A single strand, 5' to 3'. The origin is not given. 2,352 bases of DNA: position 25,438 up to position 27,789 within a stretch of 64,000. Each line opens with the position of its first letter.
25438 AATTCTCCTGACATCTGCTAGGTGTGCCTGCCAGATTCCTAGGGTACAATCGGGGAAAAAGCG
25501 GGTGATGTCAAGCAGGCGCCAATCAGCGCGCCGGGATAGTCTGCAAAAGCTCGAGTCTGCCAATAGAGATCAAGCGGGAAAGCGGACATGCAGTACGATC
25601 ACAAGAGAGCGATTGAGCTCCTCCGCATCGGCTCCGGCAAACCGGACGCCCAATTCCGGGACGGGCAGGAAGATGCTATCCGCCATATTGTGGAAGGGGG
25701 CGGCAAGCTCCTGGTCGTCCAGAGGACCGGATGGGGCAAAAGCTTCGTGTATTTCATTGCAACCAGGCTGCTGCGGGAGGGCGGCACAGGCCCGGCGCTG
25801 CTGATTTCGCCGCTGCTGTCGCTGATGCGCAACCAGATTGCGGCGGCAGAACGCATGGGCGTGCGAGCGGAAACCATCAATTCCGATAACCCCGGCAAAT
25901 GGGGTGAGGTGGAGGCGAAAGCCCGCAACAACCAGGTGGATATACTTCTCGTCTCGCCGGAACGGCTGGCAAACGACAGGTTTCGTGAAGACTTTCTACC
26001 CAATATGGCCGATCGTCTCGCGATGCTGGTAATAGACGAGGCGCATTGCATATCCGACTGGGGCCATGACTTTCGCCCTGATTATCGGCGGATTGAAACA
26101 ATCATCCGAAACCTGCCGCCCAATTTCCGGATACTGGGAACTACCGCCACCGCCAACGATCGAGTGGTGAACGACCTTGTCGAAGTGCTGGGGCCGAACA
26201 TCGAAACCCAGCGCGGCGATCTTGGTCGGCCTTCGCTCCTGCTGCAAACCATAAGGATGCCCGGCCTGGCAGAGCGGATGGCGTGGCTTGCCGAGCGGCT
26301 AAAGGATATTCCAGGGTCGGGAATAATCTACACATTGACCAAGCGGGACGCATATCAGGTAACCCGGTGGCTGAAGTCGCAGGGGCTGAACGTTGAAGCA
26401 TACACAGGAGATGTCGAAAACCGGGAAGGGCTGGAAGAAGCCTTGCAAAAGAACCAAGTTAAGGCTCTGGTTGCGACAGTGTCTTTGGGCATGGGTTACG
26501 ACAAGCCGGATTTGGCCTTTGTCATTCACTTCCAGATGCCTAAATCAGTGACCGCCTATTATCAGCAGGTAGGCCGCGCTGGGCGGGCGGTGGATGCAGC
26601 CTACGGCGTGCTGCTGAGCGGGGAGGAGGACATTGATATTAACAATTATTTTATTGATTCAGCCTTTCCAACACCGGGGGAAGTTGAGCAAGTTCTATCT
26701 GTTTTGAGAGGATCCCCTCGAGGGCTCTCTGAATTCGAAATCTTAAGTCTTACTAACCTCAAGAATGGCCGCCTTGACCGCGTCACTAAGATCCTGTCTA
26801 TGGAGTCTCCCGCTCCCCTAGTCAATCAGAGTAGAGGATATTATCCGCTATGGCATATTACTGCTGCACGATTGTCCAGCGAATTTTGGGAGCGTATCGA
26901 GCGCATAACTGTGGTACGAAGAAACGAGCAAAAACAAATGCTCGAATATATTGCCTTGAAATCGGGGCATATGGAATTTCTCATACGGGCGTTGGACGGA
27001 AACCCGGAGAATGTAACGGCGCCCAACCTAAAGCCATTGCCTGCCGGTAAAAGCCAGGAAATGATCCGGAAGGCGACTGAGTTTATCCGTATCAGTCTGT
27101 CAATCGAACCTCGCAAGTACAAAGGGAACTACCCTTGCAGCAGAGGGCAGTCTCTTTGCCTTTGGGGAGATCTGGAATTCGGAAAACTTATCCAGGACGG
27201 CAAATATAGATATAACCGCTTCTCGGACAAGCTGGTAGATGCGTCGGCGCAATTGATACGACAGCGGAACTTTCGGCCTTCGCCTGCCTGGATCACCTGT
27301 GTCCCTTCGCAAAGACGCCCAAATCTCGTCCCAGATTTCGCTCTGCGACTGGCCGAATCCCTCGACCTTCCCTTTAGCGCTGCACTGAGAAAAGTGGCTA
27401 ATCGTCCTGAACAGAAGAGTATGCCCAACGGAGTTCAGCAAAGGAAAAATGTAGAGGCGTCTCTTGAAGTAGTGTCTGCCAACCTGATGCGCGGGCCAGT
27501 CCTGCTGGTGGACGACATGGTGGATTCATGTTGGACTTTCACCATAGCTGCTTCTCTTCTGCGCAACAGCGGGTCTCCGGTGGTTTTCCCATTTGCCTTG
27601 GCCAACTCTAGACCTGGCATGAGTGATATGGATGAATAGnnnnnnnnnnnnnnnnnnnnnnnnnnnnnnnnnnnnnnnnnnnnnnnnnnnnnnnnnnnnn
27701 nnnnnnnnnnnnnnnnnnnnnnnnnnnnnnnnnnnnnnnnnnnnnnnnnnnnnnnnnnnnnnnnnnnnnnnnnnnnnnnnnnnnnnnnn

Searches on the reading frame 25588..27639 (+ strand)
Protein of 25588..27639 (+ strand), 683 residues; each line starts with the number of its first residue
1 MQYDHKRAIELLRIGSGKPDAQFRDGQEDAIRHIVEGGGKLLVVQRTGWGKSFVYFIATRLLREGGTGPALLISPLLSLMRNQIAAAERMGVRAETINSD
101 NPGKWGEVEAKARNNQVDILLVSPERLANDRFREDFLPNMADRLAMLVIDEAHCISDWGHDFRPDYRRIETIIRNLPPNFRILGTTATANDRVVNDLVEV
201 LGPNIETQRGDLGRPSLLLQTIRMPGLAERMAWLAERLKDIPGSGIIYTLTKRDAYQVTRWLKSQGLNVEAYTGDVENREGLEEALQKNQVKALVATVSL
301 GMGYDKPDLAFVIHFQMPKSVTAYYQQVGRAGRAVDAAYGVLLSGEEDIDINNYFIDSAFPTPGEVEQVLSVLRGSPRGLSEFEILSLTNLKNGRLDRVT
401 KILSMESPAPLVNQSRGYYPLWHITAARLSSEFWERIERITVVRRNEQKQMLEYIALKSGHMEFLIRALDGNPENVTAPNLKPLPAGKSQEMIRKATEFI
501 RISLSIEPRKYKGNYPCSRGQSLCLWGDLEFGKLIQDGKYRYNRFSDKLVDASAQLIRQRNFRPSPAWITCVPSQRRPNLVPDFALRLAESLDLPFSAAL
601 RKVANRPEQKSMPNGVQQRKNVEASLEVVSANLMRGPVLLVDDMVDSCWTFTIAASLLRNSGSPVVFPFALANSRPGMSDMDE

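Call 55: search_protein_families(library=pfam, proteins=[window:25588-27639:+], max_evalue=0.001)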
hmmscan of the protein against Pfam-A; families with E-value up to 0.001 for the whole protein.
window:25588-27639:+ (683 aa): 3 families
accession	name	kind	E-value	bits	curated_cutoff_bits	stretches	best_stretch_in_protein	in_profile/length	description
PF00270.35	DEAD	-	2.2e-23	83.2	26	1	25-196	2-166/167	DEAD/DEAH box helicase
PF00271.37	Helicase_C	-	6.2e-15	55.9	23.5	1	237-334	9-109/110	Helicase conserved C-terminal domain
PF04851.21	ResIII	-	4.6e-12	46.6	22.5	1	22-190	3-163/164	Type III restriction enzyme, res subunit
